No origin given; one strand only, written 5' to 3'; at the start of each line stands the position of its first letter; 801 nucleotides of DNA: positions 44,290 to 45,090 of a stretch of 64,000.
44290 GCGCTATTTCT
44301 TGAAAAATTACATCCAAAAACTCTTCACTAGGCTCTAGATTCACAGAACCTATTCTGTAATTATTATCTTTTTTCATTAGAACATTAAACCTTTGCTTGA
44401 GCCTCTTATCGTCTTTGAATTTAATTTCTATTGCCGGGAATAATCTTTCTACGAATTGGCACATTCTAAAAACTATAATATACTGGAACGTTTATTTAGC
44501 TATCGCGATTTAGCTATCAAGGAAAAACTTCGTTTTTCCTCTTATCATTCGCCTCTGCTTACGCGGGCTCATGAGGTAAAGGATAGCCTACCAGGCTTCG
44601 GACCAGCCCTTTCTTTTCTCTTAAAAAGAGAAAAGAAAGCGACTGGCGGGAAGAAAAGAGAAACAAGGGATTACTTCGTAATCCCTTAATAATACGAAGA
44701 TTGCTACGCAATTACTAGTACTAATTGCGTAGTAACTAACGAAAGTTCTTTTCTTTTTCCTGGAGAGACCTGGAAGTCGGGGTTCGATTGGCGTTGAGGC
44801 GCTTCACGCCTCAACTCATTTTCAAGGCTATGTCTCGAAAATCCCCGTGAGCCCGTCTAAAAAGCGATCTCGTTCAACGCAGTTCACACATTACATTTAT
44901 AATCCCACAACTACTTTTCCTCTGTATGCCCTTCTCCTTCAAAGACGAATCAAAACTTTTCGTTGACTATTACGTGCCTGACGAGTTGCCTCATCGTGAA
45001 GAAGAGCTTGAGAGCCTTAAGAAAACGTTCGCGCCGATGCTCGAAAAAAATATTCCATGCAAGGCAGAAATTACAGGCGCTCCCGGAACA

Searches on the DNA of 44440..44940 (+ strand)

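Call 21: search_rna_families(source=window, start=44440, end=44940, threshold=evalue, max_evalue=1, show_alignments=3)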
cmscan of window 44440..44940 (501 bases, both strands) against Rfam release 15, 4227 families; matches with E-value up to 1: 5.
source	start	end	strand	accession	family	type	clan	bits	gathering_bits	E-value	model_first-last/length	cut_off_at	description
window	44594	44694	+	RF02328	TtnuHACA21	Gene; snRNA; snoRNA; HACA-box;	-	26.7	100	0.025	1-130/130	no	Tetrahymena snoRNA TtnuHACA21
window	44609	44639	-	RF02266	XIST_intron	Gene; lncRNA;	-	19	70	0.97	1-68/68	no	XIST 3' intron conserved motif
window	44611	44637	-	RF04239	mir-4679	Gene; miRNA;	-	18.5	88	0.92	1-75/75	no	mir-4679 microRNA precursor family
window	44603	44646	-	RF01915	mir-2238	Gene; miRNA;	-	18.2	52.2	0.49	1-86/86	no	mir-2238 microRNA precursor family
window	44613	44739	+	RF02653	StyR-143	Gene; sRNA;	-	15.6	176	0.96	1-144/144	no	Salmonella enterica Typhi npcRNA 143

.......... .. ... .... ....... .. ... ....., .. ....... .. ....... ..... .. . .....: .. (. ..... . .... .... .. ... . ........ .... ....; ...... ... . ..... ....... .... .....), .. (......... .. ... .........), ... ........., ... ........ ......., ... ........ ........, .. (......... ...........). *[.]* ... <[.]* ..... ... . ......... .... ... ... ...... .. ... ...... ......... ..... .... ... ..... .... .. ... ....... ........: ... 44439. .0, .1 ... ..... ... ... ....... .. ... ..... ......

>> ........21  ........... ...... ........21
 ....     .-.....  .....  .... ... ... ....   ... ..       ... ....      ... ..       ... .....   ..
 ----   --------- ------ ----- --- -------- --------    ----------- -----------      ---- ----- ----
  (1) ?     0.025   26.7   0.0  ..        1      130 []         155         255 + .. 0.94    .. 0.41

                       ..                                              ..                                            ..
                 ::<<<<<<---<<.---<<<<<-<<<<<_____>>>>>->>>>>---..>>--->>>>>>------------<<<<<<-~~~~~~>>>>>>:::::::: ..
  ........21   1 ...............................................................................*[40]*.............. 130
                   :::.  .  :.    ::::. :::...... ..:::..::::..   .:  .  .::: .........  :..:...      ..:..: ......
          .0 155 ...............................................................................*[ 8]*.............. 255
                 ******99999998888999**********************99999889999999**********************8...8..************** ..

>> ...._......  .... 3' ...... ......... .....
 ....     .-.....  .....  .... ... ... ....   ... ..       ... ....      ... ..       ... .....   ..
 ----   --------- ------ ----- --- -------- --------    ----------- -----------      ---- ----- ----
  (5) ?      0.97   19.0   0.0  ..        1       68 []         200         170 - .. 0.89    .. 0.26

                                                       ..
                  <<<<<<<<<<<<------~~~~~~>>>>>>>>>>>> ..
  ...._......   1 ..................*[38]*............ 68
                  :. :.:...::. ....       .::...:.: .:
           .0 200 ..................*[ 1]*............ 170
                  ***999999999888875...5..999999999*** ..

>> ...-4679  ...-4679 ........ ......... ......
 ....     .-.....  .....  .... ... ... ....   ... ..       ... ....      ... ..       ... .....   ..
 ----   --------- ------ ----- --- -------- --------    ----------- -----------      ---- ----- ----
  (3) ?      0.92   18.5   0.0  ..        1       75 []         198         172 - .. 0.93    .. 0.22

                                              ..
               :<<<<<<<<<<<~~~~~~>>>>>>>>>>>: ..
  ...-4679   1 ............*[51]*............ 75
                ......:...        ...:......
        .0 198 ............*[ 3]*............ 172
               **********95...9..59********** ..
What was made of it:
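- Tried and rejected: Copy A matched no family (call 21).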

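Call 51: build_rna_model(alignment_id=A3)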
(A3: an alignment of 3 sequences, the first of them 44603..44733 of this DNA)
Model R1 built from alignment A3 (3 sequences, 136 columns); structure: RNAalifold consensus.
model positions 132; base pairs 41; branch points 2; effective number of sequences 0.98; information 0.59 bits per position. Calibrated on 0.2 Mb of random sequence (short: E-values are rough).
structure used (alignment columns):
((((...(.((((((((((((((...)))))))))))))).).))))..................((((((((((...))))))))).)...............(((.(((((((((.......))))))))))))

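Call 52: search_with_rna_model(model_id=R1, sources=[window, L001, L002, L003, L007, L008, L009, L010, L011, L012], max_evalue=10)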
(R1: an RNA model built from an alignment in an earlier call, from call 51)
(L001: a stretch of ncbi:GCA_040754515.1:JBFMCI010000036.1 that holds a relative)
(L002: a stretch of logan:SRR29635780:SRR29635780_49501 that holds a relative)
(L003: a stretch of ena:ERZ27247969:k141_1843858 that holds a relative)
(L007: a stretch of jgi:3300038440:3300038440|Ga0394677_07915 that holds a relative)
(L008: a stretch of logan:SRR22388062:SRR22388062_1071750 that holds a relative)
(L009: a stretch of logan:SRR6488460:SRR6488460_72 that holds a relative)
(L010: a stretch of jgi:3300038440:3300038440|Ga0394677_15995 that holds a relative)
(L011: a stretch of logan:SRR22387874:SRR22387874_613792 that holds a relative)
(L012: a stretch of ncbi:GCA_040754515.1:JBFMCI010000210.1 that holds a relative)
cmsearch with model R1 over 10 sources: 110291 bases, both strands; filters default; matches with E-value up to 10: 20.
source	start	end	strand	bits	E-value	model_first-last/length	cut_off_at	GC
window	44603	44733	+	151.2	8.1e-33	1-132/132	no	0.38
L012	1028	1159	+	137.4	1.2e-29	1-132/132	no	0.38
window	8585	8719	-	137.3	1.3e-29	1-132/132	no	0.39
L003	9324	9432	-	55.3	8.9e-11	1-132/132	no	0.37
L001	6384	6547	-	48.6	3.1e-09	1-132/132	no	0.35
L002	6353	6516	-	48.6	3.1e-09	1-132/132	no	0.35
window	8524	8657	+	47.8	4.8e-09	1-132/132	no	0.37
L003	9884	9995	+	45.5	1.6e-08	1-132/132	no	0.45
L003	9099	9231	+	42.3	8.4e-08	1-132/132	no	0.41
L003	9151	9237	-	36.9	1.5e-06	1-132/132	no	0.43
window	44516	44646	-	35.7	2.8e-06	1-132/132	no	0.45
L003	9968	10115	-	29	9.9e-05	1-132/132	no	0.4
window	8413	8568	-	28.8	0.00011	1-132/132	no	0.47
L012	1028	1068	-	24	0.0013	2-43/132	no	0.41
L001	6503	6598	+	21.7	0.0048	1-132/132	no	0.47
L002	6472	6567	+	21.7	0.0048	1-132/132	no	0.47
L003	10080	10109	+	17.7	0.039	7-37/132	no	0.27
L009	1274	1375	-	12.8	0.51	1-132/132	no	0.3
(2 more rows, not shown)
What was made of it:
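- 44602..44767 (+): Copy A = intron 1 of tRNA-Arg, 166 nt, at canonical position 37/38. Model R1 scores 151.2 bits at 44603-44733 (call 52).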
